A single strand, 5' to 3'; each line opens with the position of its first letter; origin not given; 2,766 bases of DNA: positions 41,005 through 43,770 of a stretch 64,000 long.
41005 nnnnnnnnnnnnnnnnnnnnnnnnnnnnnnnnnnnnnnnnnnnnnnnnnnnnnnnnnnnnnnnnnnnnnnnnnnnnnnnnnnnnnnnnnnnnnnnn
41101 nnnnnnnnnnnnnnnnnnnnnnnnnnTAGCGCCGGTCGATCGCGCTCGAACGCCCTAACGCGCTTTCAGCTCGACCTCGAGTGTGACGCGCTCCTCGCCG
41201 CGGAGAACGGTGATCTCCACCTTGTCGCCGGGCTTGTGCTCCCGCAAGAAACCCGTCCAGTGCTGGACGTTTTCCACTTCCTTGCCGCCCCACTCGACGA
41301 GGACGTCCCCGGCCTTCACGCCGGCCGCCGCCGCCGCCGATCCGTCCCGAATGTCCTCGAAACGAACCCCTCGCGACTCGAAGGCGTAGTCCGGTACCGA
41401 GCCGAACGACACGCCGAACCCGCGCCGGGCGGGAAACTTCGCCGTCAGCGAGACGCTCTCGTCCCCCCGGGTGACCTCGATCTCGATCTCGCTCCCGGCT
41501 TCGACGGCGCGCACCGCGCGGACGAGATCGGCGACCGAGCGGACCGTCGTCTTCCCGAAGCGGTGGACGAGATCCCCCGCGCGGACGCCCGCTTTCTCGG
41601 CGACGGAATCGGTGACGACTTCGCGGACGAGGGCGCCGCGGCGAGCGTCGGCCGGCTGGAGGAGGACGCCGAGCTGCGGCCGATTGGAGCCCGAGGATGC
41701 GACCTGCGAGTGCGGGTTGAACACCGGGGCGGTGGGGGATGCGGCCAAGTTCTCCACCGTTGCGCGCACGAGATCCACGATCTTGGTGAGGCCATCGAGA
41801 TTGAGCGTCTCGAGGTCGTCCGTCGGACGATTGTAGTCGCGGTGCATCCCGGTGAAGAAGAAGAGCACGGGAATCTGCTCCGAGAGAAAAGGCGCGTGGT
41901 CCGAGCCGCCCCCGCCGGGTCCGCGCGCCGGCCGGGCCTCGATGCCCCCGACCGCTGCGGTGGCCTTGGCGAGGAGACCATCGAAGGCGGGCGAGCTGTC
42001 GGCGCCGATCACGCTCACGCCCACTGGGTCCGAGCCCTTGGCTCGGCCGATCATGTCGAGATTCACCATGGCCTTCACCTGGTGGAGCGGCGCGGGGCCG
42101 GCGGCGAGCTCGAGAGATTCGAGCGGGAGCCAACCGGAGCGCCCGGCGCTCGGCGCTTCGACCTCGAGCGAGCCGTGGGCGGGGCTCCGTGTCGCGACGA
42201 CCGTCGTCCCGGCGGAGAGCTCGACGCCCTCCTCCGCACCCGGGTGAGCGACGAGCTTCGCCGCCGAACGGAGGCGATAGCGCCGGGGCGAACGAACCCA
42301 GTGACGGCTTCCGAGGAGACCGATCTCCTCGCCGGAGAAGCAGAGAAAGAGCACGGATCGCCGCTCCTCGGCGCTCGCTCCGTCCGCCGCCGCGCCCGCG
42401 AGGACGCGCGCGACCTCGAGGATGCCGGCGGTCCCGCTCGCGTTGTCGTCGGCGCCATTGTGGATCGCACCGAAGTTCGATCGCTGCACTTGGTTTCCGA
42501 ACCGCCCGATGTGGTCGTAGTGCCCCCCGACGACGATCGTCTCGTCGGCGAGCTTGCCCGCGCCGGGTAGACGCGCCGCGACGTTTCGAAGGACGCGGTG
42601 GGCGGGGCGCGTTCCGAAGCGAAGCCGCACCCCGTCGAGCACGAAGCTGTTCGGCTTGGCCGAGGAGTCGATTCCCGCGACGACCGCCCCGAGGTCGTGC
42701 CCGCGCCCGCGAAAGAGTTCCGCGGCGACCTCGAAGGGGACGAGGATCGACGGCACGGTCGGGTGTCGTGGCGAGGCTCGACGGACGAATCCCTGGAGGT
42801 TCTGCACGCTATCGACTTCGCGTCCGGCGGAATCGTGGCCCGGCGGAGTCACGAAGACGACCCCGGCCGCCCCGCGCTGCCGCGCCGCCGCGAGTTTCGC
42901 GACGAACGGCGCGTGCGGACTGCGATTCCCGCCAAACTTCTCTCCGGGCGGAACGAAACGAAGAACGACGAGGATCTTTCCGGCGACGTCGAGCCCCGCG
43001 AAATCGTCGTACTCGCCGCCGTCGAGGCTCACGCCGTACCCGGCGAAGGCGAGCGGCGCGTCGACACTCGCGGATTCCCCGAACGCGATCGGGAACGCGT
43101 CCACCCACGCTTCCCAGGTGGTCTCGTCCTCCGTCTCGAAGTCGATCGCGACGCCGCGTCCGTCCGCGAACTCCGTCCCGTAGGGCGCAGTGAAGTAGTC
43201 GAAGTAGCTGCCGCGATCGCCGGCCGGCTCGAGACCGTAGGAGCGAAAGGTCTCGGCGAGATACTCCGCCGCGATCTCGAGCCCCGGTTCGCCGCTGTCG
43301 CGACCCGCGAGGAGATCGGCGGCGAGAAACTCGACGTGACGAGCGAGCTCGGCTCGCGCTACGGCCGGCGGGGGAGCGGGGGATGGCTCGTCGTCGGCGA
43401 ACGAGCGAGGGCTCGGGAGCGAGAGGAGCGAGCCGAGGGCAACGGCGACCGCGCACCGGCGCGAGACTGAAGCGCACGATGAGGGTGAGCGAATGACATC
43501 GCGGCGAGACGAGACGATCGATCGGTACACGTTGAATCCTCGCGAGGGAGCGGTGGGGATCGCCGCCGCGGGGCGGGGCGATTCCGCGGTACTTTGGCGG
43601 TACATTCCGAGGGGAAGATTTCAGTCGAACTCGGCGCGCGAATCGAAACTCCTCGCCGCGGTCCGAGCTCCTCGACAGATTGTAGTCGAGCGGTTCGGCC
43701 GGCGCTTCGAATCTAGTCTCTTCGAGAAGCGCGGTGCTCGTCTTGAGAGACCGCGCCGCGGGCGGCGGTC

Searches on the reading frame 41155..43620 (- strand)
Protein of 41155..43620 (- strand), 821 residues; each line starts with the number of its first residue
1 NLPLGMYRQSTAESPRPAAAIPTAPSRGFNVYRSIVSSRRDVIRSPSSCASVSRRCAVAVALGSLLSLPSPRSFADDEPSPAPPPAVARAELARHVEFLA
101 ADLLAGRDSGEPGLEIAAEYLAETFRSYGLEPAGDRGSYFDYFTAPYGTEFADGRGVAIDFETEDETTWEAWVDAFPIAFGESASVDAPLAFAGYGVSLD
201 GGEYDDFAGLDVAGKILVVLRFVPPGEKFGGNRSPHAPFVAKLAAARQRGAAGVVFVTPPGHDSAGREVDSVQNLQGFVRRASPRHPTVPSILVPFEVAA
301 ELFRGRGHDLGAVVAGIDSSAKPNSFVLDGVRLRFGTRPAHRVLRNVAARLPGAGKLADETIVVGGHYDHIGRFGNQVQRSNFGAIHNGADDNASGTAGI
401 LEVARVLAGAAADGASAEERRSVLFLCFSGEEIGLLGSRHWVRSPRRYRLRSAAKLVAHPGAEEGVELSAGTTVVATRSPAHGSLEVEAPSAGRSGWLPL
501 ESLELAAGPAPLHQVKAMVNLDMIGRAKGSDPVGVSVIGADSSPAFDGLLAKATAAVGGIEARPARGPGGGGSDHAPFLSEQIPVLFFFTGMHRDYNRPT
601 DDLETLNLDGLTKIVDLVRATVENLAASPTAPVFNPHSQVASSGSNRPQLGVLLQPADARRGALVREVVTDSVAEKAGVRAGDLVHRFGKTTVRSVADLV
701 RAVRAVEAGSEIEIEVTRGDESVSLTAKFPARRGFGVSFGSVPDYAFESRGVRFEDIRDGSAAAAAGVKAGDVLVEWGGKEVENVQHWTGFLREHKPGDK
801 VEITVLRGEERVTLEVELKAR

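Call 24: search_protein_families(library=pfam, proteins=[window:41155-43620:-], max_evalue=0.001)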
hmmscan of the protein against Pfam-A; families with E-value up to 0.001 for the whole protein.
window:41155-43620:- (821 aa): 7 families
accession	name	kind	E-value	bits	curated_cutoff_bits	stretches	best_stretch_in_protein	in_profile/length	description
PF04389.22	Peptidase_M28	-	3.6e-36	125.1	21.3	2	346-451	1-87/193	Peptidase family M28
PF13180.12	PDZ_2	-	9.2e-26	90.4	27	2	744-818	12-80/80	PDZ domain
PF17820.7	PDZ_6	-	2.1e-18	66.2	27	2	665-718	2-54/54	PDZ domain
PF00595.29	PDZ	-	4.4e-11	43.5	23.2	1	731-805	8-80/81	PDZ domain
PF01546.33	Peptidase_M20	-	2.1e-06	28.2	24.6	1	388-623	24-205/206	Peptidase family M20/M25/M40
PF02225.27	PA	-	3e-06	27.7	23.9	1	189-301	4-94/95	PA domain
PF05450.20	Nicastrin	-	0.00039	20.5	25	1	382-442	14-71/218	Nicastrin large lobe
